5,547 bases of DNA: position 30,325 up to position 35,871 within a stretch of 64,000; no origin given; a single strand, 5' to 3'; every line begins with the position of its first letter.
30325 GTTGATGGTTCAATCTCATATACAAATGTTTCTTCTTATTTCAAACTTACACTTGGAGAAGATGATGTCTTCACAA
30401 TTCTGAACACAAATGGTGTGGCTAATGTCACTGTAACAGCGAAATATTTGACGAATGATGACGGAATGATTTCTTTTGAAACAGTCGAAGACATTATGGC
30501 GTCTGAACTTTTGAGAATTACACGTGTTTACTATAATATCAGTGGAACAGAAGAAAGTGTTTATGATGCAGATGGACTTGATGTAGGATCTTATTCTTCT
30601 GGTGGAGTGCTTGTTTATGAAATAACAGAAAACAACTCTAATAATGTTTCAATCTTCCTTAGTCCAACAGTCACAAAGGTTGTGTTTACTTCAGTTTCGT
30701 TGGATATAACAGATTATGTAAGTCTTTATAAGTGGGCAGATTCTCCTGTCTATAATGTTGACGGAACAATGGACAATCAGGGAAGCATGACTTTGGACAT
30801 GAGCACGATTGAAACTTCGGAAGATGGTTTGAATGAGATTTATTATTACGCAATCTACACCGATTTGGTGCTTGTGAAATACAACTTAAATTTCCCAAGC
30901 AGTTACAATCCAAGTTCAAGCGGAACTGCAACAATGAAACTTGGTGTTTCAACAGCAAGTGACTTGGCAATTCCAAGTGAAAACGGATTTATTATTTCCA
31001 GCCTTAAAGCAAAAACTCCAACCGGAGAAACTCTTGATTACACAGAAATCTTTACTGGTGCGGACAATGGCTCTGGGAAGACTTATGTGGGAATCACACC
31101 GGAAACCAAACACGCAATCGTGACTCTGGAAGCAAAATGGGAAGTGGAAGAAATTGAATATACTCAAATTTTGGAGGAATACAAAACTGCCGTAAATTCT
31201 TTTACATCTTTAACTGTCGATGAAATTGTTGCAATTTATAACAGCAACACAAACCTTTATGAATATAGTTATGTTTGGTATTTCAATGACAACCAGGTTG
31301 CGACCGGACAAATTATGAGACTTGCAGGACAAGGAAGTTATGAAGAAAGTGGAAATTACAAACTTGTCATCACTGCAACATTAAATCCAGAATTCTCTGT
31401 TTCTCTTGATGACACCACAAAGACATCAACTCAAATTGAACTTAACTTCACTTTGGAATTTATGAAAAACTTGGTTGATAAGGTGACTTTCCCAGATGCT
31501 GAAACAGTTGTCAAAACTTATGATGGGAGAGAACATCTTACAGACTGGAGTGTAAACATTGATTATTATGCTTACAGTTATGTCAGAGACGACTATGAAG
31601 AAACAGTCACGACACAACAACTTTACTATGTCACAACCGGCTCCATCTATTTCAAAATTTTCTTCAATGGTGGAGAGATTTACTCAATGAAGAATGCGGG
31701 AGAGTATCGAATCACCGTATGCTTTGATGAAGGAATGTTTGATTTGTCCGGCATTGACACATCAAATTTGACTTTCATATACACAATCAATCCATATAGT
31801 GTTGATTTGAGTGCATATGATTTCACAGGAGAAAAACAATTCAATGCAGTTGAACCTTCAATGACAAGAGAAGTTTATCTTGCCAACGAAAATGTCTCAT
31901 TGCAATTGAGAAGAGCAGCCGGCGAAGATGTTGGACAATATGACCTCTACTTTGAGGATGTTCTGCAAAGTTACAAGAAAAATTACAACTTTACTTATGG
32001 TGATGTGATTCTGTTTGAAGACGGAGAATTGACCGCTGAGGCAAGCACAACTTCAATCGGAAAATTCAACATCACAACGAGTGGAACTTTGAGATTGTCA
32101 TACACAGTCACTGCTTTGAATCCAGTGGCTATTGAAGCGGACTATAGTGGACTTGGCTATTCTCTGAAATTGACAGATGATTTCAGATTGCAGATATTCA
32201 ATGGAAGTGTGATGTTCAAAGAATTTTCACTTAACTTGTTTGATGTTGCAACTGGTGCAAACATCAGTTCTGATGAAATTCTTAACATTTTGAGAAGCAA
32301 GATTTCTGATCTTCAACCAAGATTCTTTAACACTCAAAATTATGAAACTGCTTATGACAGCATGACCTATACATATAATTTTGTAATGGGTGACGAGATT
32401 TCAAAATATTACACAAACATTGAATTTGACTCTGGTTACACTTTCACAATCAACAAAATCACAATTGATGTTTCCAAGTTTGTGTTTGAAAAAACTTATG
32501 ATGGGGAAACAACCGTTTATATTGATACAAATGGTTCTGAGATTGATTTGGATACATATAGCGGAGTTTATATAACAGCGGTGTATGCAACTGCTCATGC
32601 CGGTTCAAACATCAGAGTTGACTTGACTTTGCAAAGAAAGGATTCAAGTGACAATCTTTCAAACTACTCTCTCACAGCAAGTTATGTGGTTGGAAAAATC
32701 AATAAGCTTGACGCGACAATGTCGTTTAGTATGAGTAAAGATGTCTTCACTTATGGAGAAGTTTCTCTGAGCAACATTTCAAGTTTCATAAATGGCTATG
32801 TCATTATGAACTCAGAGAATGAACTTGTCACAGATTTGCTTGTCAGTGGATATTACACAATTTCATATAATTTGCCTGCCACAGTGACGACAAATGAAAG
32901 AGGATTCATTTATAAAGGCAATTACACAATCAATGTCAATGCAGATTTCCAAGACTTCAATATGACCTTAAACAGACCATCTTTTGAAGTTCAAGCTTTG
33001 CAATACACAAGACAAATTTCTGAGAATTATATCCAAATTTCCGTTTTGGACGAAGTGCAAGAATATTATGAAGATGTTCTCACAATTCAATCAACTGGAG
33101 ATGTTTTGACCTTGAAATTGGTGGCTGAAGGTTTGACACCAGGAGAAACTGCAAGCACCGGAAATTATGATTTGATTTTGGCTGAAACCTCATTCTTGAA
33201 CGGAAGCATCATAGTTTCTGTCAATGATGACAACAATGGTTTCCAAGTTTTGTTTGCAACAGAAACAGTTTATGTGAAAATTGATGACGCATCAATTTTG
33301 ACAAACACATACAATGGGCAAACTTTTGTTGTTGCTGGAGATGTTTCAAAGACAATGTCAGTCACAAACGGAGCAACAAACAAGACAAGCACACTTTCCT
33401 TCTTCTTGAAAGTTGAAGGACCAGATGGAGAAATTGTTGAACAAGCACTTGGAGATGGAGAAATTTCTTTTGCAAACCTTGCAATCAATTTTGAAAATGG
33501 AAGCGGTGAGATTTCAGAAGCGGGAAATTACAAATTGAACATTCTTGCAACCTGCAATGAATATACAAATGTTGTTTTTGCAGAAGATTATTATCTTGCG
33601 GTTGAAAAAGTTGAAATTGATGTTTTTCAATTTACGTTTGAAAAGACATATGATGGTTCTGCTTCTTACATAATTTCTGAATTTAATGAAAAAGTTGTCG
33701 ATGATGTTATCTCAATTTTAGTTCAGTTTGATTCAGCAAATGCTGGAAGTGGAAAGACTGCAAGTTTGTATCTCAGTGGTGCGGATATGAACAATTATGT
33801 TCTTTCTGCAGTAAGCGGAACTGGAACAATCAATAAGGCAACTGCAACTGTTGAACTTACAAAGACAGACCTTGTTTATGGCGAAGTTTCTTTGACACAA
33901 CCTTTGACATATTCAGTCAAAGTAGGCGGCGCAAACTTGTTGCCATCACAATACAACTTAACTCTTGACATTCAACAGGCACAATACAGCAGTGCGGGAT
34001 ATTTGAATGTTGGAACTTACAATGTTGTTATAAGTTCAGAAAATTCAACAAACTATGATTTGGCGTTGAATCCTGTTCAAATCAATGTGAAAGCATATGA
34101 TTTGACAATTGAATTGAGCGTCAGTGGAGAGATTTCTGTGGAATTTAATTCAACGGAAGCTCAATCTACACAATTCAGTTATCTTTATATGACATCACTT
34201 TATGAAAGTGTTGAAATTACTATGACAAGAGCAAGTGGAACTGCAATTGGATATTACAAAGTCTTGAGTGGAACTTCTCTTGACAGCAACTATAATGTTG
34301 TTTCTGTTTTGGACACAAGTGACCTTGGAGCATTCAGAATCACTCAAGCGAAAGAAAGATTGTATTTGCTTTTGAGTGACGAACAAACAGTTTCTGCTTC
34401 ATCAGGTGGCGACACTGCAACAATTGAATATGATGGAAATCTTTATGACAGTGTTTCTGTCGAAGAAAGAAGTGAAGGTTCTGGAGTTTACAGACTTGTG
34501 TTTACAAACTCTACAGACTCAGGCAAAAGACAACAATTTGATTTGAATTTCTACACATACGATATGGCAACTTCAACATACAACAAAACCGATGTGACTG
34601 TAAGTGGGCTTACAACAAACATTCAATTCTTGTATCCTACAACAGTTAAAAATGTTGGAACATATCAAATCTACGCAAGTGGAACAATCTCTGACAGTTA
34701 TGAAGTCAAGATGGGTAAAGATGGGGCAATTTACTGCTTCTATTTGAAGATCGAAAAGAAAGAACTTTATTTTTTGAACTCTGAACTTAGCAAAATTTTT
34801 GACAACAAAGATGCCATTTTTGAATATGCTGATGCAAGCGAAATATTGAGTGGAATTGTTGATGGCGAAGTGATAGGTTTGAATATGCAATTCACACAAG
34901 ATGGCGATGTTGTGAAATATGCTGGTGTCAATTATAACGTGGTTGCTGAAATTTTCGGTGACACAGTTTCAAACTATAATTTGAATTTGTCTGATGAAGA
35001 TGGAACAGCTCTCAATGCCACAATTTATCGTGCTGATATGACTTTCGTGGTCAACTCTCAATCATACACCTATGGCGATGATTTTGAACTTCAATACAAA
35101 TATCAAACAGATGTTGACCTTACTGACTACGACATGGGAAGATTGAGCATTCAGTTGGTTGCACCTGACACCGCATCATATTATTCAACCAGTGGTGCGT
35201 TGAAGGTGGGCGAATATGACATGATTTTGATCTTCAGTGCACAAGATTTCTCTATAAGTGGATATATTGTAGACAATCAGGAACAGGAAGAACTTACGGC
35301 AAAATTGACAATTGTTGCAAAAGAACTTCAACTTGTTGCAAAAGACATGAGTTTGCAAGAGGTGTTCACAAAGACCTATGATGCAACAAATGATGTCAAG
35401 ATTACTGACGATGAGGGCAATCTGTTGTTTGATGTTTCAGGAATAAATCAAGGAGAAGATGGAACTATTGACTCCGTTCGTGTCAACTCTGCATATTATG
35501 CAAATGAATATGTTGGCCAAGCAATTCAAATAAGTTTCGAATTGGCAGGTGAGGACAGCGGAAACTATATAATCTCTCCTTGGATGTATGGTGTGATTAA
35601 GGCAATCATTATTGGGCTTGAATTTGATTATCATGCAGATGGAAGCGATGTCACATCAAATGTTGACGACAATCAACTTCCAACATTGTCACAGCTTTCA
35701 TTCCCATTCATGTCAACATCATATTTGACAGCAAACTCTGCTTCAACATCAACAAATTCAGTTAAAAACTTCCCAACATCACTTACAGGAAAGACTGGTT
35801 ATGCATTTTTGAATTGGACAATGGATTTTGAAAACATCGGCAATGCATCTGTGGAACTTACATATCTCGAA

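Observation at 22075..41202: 19.1-kb single ORF: a ~6,375-aa mosaic, membrane-anchored surface protein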

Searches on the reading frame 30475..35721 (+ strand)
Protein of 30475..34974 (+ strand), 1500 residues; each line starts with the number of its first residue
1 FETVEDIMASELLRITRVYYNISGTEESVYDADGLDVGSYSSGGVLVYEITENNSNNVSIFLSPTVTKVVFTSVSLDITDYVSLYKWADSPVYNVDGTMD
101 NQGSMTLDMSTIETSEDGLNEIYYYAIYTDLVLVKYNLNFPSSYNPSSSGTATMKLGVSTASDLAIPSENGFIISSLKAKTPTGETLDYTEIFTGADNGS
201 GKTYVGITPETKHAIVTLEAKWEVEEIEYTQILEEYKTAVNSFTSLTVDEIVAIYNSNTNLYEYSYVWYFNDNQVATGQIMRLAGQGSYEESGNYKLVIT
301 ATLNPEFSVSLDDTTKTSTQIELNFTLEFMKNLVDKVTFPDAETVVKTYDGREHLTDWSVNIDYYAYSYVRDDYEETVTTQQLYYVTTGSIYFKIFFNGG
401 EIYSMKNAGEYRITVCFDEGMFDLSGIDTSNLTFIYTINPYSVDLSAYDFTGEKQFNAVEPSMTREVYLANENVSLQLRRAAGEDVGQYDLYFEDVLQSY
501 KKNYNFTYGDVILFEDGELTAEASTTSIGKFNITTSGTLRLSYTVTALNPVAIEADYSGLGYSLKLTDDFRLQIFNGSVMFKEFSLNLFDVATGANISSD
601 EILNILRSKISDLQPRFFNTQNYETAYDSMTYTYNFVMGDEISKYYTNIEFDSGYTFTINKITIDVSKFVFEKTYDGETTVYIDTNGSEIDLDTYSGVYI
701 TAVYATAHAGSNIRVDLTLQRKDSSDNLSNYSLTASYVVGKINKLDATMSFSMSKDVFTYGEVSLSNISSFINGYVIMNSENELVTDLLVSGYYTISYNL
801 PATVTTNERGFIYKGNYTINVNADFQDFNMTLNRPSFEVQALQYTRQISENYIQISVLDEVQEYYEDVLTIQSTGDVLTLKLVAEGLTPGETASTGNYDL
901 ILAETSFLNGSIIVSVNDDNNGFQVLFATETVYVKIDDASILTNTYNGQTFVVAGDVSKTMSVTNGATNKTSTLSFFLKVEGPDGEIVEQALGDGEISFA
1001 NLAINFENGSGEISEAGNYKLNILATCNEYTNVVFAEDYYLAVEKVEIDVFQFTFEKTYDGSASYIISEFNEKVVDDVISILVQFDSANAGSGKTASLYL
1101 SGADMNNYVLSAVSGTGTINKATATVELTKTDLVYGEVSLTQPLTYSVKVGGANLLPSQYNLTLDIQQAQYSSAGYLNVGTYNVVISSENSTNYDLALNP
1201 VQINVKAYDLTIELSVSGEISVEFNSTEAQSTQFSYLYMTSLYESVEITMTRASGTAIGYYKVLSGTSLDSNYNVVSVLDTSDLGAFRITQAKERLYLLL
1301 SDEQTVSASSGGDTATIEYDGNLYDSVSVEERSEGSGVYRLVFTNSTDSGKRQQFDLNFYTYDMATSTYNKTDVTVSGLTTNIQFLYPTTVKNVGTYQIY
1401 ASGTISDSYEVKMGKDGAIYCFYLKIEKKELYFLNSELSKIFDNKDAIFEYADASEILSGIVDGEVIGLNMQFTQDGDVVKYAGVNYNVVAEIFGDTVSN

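Call 4: search_protein_families(library=pfam, proteins=[window:30475-34974:+], max_evalue=0.01)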
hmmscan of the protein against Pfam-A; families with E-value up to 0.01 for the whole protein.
window:30475-34974:+ (1500 aa): 0 families

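Call 34: search_solved_structures(query=window:31372-35721:+, max_evalue=10, show_alignments=2)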
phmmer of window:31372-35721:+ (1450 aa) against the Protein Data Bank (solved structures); distinct sequences matched with E-value up to 10: 10.
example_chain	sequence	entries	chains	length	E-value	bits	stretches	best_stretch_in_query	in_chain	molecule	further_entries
6i07_A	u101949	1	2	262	0.93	10.3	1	1169-1281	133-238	Single chain Fv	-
5zmy_A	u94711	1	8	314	1.6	9.5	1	1330-1375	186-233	Cis-epoxysuccinate hydrolase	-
5zmu_A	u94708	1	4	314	1.6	9.5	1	1330-1375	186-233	Cis-epoxysuccinate hydrolase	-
8eoi_G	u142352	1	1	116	1.7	9.4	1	376-435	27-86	ER membrane protein complex subunit 7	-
7ahr_A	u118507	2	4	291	3.3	8.5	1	156-212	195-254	Chorismate dehydratase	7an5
7an7_A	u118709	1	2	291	3.3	8.5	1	156-212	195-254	Chorismate dehydratase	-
7ywc_A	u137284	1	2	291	3.3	8.5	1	156-212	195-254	Chorismate dehydratase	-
7an6_A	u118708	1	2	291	3.3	8.5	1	156-212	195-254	Chorismate dehydratase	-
7an8_A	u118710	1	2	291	3.3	8.5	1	156-212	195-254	Chorismate dehydratase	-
2nxo_A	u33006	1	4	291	3.3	8.5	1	156-212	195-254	Hypothetical protein SCO4506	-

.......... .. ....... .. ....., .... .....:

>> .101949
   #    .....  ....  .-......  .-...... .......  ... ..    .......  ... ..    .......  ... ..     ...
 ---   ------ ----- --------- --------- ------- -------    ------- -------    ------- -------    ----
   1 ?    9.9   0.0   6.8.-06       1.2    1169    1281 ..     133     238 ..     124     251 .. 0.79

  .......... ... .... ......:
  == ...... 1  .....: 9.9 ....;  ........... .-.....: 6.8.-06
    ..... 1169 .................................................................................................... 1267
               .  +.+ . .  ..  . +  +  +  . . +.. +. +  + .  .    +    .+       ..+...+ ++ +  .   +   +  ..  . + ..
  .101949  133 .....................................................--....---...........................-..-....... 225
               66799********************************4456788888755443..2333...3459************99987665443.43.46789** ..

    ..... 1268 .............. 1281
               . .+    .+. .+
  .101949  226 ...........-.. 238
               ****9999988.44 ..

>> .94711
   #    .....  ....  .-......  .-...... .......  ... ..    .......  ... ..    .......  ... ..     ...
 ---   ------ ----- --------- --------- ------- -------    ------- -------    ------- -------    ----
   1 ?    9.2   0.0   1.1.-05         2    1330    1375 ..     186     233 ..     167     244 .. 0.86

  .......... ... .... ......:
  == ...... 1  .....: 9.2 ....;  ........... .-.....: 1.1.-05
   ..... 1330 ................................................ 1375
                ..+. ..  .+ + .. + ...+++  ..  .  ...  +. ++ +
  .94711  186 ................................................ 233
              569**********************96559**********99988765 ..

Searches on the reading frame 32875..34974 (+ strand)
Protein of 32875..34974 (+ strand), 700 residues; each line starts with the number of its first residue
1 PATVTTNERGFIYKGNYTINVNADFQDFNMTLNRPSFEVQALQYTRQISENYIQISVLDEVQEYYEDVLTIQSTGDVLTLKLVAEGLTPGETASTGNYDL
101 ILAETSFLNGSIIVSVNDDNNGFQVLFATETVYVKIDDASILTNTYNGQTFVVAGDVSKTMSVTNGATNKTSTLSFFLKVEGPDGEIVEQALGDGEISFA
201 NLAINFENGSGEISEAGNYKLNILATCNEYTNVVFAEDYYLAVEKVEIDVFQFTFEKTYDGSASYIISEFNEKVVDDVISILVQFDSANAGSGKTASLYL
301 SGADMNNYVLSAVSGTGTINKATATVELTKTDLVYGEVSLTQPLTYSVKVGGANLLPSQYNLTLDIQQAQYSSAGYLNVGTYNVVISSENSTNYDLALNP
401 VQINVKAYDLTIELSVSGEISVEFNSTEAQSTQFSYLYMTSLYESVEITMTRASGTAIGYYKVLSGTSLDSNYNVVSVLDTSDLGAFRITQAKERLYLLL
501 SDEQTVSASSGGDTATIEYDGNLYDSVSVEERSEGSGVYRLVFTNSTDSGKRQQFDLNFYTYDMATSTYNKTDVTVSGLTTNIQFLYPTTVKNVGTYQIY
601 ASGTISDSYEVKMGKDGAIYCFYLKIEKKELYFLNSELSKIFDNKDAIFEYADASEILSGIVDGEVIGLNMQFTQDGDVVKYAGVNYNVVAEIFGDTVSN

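Call 15: search_protein_families(library=pfam, proteins=[window:32875-34974:+], max_evalue=1)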
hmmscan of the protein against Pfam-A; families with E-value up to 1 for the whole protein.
window:32875-34974:+ (700 aa): 1 family
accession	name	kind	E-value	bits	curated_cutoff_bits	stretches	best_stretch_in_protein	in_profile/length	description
PF02258.22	SLT_beta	-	0.018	15.5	27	0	130-164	19-52/70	Shiga-like toxin beta subunit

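Call 20: search_protein_families(library=ncbifam, proteins=[window:32875-34974:+], max_evalue=0.1)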
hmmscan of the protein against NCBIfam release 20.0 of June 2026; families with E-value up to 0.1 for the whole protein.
window:32875-34974:+ (700 aa): 0 families
